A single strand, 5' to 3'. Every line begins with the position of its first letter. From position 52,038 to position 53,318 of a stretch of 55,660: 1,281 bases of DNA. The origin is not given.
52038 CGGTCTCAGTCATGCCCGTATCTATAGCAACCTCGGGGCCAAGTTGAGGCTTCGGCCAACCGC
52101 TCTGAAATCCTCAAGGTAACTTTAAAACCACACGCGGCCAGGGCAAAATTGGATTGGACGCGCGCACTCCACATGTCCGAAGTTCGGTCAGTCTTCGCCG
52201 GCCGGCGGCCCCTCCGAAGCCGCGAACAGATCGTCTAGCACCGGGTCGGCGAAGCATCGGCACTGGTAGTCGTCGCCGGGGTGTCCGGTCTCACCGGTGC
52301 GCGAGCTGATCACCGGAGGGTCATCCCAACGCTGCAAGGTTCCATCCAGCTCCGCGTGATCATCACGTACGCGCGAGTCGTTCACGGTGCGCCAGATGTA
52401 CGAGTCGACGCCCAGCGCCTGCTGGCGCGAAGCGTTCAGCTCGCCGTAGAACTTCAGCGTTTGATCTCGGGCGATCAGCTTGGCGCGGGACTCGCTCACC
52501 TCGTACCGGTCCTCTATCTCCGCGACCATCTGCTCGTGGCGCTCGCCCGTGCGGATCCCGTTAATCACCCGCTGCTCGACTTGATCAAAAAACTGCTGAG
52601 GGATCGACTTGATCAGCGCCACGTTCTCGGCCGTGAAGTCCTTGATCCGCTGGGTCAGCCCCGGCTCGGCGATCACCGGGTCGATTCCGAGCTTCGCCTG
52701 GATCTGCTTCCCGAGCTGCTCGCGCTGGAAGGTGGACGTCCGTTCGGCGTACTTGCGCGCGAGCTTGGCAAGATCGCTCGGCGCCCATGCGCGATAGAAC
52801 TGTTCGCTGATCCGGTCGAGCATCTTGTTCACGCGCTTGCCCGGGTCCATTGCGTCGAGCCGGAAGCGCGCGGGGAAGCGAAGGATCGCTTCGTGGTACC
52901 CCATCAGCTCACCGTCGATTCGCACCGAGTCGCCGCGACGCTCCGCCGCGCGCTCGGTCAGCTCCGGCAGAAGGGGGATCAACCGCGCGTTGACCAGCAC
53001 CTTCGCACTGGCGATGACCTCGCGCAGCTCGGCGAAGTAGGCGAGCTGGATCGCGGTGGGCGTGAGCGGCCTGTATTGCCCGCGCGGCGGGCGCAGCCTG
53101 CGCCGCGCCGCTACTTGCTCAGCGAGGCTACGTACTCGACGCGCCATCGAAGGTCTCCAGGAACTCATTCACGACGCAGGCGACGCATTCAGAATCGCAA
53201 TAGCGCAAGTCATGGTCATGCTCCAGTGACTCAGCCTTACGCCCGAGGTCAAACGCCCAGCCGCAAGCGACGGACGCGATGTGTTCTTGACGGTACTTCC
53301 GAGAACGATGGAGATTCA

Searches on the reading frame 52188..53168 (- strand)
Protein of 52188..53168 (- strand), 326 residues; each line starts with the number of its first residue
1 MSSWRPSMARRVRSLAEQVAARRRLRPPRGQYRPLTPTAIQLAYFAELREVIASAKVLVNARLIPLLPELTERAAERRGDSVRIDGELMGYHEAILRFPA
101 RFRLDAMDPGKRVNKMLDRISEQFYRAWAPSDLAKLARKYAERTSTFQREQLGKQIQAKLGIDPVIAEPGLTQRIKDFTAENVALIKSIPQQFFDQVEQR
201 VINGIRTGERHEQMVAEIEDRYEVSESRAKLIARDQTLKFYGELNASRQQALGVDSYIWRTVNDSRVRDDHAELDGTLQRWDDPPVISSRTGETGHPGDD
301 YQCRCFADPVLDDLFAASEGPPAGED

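Call 69: search_protein_families(library=phrogs, proteins=[window:52188-53168:-], max_evalue=0.00001)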
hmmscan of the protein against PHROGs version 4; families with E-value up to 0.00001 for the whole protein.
window:52188-53168:- (326 aa): 12 families
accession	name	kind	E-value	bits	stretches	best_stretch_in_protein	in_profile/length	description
phrog_324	-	head and packaging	6.3e-69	234.6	1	9-317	44-324/624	head morphogenesis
phrog_4529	-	head and packaging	3.8e-47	162.7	1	171-313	147-290/533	minor head protein and DNA pilot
phrog_15127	-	head and packaging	7.8e-36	124.7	1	113-303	50-244/602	head protein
phrog_595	-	head and packaging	4.8e-24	86.6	1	117-313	120-300/513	head maturation protease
phrog_2468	-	head and packaging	7.8e-16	59.4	1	134-313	81-275/303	head morphogenesis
phrog_3517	-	head and packaging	4.1e-13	50.4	1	198-317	201-335/371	head morphogenesis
phrog_2662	-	head and packaging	1.4e-12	48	1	132-312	536-710/717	portal protein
phrog_6577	-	unknown function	6e-12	45.7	1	177-314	98-233/1066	-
phrog_115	-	head and packaging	1e-11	45.7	1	196-314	209-321/665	minor head protein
phrog_859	-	head and packaging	3.3e-07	30.2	1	112-309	81-288/807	portal protein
phrog_29840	-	unknown function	4e-07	31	1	250-310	22-87/121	-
phrog_4728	-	head and packaging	5.9e-06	26.3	1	191-319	182-308/591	head morphogenesis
